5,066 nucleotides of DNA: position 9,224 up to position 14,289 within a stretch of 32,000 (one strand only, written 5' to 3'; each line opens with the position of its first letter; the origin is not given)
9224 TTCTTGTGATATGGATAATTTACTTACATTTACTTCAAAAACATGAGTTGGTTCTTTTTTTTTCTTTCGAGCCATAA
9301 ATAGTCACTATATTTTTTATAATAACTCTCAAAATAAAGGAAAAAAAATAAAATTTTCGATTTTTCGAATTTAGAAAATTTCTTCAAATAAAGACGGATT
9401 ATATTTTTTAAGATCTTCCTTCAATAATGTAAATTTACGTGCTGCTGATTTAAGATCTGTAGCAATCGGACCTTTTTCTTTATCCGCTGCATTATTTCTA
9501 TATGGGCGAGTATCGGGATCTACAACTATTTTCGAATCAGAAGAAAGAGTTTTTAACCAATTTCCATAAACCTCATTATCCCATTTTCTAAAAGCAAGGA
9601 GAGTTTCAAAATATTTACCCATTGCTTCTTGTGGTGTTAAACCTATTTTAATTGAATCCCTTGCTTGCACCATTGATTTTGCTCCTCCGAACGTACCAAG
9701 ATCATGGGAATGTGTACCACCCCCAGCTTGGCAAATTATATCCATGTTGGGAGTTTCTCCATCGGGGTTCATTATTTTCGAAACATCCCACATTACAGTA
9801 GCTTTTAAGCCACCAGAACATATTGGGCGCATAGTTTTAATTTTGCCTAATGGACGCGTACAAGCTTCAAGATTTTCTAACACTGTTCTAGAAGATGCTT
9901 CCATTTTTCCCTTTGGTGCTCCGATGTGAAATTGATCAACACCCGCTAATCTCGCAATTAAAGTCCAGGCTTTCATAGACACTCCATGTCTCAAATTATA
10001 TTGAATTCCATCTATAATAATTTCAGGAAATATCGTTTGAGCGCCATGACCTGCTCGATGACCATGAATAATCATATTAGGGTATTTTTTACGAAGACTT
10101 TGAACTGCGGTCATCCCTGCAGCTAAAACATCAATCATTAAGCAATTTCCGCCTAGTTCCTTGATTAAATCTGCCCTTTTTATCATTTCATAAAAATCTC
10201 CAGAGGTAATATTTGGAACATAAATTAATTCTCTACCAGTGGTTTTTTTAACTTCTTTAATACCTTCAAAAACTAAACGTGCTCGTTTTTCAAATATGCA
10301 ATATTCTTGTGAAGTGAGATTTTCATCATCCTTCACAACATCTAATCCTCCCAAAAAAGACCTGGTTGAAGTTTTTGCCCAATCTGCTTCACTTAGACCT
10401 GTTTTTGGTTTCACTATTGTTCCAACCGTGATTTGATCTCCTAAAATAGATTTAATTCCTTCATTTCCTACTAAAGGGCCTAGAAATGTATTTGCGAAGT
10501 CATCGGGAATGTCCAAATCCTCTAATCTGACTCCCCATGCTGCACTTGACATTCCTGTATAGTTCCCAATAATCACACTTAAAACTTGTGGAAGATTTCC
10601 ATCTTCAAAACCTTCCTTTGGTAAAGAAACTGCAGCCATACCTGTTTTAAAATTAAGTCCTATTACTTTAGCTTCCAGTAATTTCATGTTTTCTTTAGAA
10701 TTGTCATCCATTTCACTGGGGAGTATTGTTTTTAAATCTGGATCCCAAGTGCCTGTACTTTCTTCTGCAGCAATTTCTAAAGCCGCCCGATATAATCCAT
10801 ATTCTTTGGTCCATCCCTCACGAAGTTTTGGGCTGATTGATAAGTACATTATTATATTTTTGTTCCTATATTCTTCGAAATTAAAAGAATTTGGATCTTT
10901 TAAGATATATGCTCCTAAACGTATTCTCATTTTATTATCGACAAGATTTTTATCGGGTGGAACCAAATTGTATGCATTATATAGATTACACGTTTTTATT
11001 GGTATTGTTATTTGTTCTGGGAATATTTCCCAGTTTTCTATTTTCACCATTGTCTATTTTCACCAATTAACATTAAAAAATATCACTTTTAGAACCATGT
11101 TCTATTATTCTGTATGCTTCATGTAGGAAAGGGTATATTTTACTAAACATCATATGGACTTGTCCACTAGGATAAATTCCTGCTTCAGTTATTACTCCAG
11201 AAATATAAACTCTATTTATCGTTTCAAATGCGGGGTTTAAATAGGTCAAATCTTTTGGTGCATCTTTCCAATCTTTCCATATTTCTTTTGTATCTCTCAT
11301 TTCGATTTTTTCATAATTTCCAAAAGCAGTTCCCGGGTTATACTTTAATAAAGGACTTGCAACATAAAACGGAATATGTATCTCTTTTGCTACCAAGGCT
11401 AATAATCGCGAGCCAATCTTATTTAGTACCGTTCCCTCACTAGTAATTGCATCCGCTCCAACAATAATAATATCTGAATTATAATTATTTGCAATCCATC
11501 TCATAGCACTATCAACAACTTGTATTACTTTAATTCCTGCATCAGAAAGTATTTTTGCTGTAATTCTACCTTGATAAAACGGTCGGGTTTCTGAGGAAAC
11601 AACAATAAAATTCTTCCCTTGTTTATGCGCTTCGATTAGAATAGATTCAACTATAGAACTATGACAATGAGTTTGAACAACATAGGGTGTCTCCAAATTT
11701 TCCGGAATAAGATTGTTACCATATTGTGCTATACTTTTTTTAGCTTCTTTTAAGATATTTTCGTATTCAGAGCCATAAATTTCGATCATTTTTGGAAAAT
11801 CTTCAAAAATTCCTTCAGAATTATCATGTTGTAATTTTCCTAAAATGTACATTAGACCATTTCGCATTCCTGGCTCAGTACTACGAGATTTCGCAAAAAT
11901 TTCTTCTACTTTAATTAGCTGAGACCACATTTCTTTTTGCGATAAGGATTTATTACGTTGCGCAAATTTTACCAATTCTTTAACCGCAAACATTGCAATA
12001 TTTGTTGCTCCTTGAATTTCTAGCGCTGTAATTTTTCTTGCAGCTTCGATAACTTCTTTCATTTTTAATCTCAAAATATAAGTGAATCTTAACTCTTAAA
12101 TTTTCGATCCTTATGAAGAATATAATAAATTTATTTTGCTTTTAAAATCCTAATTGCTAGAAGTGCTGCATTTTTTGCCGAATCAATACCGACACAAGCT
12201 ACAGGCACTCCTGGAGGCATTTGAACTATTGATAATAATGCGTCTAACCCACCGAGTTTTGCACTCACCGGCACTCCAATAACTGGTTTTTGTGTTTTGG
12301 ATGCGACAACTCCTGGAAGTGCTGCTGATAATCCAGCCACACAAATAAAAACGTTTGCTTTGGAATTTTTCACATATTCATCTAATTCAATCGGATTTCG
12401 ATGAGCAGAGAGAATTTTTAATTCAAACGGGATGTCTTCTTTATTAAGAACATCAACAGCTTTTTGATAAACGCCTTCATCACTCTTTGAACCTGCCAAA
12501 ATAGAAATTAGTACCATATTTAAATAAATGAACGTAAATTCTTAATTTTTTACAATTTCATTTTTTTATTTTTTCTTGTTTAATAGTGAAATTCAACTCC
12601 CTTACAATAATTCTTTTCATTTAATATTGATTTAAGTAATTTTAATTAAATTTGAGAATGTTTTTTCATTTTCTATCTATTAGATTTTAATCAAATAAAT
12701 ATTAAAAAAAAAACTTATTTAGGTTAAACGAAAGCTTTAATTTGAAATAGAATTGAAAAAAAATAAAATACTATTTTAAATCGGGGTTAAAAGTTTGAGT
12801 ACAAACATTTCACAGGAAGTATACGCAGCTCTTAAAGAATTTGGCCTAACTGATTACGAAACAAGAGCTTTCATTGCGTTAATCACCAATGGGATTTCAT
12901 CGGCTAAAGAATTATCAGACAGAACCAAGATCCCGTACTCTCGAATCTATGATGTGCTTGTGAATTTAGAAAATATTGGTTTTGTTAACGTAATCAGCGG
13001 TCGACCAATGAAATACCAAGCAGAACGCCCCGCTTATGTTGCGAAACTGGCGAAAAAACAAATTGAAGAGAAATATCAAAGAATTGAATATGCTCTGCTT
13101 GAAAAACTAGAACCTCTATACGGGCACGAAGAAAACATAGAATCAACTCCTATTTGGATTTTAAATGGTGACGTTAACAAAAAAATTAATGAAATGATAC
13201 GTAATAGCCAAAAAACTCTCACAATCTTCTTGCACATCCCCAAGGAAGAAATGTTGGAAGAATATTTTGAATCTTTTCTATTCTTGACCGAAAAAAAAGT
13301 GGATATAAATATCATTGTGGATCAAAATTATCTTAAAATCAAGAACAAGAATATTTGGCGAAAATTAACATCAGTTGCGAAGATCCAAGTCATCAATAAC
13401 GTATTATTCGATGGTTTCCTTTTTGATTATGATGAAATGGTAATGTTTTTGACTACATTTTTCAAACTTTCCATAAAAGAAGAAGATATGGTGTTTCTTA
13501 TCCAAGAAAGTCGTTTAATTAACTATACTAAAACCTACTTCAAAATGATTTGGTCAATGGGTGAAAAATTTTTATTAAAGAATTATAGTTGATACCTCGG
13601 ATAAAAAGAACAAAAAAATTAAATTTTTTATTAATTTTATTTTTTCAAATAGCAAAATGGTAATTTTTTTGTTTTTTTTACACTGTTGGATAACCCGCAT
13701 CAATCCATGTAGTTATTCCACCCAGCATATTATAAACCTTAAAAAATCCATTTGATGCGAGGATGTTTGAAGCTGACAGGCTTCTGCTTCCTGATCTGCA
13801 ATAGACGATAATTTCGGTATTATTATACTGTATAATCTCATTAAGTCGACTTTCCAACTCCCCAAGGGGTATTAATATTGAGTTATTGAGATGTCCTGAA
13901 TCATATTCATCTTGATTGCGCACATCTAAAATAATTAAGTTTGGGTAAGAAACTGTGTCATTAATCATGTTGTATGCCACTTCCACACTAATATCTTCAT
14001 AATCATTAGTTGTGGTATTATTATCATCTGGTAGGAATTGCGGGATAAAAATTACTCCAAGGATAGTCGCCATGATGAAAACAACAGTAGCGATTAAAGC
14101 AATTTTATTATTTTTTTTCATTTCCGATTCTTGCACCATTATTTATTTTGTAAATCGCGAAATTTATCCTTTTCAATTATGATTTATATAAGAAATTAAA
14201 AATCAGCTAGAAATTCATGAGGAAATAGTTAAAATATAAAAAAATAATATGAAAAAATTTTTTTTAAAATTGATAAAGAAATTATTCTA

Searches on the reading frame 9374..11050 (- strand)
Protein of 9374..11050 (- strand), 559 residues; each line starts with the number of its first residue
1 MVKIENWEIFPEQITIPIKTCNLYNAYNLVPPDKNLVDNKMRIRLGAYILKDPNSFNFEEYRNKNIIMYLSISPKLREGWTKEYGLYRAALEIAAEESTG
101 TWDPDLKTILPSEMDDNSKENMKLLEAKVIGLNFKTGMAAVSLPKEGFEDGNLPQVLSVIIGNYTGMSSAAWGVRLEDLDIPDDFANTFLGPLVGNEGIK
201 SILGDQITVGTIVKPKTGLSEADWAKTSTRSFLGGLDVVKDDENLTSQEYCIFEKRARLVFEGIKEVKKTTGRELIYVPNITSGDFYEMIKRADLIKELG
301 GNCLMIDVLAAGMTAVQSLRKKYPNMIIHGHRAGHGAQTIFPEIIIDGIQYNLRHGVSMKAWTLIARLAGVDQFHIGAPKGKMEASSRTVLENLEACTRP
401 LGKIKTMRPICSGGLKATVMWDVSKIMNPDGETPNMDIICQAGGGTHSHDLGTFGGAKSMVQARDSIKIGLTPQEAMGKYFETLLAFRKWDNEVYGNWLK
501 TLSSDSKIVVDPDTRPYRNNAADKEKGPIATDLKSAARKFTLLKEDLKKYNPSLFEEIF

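Call 87: search_protein_families(library=pfam, proteins=[window:9374-11050:-], max_evalue=0.001)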
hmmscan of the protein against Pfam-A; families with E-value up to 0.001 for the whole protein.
window:9374-11050:- (559 aa): 2 families
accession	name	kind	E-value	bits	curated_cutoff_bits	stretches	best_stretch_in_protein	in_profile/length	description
PF00016.26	RuBisCO_large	-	5.1e-54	184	30.1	1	208-475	16-284/299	Ribulose bisphosphate carboxylase large chain, catalytic domain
PF02788.21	RuBisCO_large_N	-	8.5e-13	49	20.7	1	65-184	13-119/120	Ribulose bisphosphate carboxylase large chain, N-terminal domain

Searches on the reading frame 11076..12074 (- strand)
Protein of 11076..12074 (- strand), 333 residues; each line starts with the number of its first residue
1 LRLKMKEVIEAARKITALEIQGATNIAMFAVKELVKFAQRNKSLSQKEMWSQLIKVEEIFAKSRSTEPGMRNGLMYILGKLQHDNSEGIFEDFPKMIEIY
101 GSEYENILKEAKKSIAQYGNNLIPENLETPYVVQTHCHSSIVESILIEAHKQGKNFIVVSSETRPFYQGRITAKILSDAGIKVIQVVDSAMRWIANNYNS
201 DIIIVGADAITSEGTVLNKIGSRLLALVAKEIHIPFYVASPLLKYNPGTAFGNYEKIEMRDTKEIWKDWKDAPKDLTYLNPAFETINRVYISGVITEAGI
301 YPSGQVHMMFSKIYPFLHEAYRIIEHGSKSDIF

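Call 87: search_protein_families(library=pfam, proteins=[window:11076-12074:-], max_evalue=0.001)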
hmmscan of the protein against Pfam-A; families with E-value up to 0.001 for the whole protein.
window:11076-12074:- (333 aa): 1 family
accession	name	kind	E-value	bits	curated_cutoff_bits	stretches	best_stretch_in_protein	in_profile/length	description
PF01008.23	IF-2B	-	4.7e-57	193.8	22.4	1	19-302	1-279/280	Initiation factor 2 subunit family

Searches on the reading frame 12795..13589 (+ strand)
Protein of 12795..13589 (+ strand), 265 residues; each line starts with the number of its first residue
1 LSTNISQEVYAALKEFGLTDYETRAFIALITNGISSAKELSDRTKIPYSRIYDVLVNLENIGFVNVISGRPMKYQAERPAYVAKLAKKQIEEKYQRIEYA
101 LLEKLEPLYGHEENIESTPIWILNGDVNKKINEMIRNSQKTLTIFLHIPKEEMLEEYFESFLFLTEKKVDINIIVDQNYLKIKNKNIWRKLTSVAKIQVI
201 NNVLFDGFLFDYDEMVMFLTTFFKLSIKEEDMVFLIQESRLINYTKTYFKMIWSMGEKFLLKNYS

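Call 105: search_protein_families(library=pfam, proteins=[window:12795-13589:+], max_evalue=0.001)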
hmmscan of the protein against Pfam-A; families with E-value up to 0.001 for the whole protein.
window:12795-13589:+ (265 aa): 1 family
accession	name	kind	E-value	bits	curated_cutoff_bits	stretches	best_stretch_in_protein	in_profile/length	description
PF01978.25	TrmB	-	4e-20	71.9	25.6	1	13-78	1-66/68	Sugar-specific transcriptional regulator TrmB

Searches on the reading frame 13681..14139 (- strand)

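Call 105: search_protein_families(library=pfam, proteins=[window:13681-14139:-], max_evalue=0.001)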
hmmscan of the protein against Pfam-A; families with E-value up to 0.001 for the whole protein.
window:13681-14139:- (153 aa): 1 family
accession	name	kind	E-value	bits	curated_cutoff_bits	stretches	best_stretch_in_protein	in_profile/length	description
PF00581.25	Rhodanese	-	5.4e-19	69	22.2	1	65-147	15-101/102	Rhodanese-like domain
